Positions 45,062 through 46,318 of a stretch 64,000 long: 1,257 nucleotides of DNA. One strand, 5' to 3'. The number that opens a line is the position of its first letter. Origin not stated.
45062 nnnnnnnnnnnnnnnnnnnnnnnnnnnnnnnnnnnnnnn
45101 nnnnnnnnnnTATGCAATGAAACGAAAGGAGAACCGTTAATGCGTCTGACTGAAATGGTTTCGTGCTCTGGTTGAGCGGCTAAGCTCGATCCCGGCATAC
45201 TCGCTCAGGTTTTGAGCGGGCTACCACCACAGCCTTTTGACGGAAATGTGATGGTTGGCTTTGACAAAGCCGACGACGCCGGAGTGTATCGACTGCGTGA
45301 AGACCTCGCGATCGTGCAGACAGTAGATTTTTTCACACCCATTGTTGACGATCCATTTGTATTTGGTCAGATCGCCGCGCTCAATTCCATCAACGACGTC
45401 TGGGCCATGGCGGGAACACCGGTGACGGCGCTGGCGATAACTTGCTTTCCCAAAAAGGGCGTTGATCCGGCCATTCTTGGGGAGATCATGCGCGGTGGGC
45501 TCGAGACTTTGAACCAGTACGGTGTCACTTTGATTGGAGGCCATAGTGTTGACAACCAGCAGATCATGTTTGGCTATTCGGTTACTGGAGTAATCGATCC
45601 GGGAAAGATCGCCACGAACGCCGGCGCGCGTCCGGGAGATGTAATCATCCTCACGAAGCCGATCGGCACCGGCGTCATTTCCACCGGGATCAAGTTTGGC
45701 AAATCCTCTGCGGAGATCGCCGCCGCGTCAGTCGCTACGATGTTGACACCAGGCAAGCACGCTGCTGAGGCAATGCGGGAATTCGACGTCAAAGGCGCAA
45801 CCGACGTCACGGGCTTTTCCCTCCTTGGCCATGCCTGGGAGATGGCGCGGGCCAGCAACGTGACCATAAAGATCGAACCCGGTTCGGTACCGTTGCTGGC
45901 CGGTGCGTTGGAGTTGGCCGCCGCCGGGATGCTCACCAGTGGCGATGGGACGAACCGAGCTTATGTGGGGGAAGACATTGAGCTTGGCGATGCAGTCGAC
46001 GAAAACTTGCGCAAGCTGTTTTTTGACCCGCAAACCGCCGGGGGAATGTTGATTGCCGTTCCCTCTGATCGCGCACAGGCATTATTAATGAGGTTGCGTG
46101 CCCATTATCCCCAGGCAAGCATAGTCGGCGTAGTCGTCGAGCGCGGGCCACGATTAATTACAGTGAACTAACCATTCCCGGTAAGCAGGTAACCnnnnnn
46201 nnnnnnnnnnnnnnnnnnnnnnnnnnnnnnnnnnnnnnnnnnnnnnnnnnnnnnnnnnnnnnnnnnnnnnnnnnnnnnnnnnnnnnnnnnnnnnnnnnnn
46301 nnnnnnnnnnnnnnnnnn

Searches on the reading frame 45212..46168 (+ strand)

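Call 69: search_protein_families(library=pfam, proteins=[window:45212-46168:+], max_evalue=0.00001)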
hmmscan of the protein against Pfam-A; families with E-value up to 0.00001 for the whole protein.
window:45212-46168:+ (319 aa): 2 families
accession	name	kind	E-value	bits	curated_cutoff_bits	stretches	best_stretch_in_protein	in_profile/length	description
PF00586.29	AIRS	-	9.4e-24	84.4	24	1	21-128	2-112/112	AIR synthase related protein, N-terminal domain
PF02769.27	AIRS_C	-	1e-18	68.4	23.1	1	140-312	1-149/156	AIR synthase related protein, C-terminal domain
